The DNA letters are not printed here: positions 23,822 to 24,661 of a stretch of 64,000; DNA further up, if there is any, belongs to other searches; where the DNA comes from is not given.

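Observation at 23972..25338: DGR-type reverse transcriptase (truncated) immediately downstream of a pilin-FGE/CLec target gene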

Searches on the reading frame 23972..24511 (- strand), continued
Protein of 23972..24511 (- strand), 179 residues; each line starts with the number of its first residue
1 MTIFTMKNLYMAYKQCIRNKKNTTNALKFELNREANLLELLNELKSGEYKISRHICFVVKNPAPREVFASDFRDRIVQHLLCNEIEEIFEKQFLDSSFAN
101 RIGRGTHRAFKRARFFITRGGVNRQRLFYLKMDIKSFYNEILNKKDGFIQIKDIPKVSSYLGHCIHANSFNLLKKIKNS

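Call 48: search_protein_families(library=phrogs, proteins=[window:23972-24511:-, L009:10010-11116:+, L009:9265-9696:+], max_evalue=0.01)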
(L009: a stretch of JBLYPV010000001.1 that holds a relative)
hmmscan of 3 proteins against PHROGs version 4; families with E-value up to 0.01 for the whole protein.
window:23972-24511:- (179 aa): 1 family
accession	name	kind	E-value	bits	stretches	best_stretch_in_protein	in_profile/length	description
phrog_1423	-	DNA, RNA and nucleotide metabolism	7.7e-45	154.4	1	3-141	106-243/1040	Reverse transcriptase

L009:10010-11116:+ (368 aa): 2 families
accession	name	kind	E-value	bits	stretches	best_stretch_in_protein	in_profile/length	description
phrog_1423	-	DNA, RNA and nucleotide metabolism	1.1e-103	349.3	1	3-361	106-439/1040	Reverse transcriptase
phrog_2825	-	DNA, RNA and nucleotide metabolism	1.4e-12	48.5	1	128-350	111-299/336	polymerase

L009:9265-9696:+ (143 aa): 1 family
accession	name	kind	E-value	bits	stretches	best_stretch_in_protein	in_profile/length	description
phrog_3206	-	DNA, RNA and nucleotide metabolism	7.5e-12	46.1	1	24-140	9-124/154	Avd protein of DGR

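Call 59: find_encoding_contigs(protein=P0035, flank=6000, max_places=2)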
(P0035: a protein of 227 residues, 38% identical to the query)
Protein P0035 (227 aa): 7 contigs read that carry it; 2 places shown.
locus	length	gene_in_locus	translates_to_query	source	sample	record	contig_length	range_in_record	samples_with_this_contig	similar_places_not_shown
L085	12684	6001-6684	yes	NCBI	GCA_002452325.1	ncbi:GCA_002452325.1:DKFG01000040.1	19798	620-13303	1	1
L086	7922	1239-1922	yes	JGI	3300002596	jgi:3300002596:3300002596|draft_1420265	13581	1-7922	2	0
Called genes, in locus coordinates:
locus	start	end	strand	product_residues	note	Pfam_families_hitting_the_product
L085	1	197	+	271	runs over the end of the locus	?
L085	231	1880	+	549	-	PF25323:6TM_PilS, PF00989:PAS (weak), PF00512:HisKA, PF02518:HATPase_c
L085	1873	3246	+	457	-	PF00072:Response_reg, PF00158:Sigma54_activat, PF14532:Sigma54_activ_2, PF07728:AAA_5 (weak), PF25601:AAA_lid_14, PF02954:HTH_8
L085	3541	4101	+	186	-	PF18998:Flg_new_2 (weak)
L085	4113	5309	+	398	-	PF00041:fn3, PF07603:Lcl_C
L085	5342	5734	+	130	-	PF22296:bAvd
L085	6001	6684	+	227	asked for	-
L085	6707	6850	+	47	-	-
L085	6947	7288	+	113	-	PF07603:Lcl_C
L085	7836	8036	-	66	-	-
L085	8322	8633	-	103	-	PF21716:dnstrm_HI1420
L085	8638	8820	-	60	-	PF05973:Gp49 (weak)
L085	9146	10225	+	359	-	PF01073:3Beta_HSD, PF01370:Epimerase, PF02719:Polysacc_synt_2, PF04321:RmlD_sub_bind, PF16363:GDP_Man_Dehyd, PF07993:NAD_binding_4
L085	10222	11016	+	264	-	-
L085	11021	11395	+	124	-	PF01050:MannoseP_isomer, PF07883:Cupin_2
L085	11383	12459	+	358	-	PF00483:NTP_transferase, PF12804:NTP_transf_3, PF22640:ManC_GMP_beta-helix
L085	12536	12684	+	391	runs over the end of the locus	PF00155:Aminotran_1_2, PF01276:OKR_DC_1 (weak)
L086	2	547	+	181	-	?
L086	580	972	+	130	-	PF22296:bAvd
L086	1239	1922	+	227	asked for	-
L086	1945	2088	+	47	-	-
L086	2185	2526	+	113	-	PF07603:Lcl_C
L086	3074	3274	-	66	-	-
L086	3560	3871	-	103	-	PF21716:dnstrm_HI1420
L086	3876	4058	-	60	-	PF05973:Gp49 (weak)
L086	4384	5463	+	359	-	PF01073:3Beta_HSD, PF01370:Epimerase, PF02719:Polysacc_synt_2, PF04321:RmlD_sub_bind, PF16363:GDP_Man_Dehyd, PF07993:NAD_binding_4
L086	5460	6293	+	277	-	PF01370:Epimerase, PF04321:RmlD_sub_bind, PF16363:GDP_Man_Dehyd, PF02719:Polysacc_synt_2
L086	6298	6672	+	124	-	PF01050:MannoseP_isomer, PF07883:Cupin_2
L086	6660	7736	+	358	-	PF00483:NTP_transferase, PF12804:NTP_transf_3, PF22640:ManC_GMP_beta-helix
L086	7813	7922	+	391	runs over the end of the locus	PF00155:Aminotran_1_2, PF01276:OKR_DC_1 (weak)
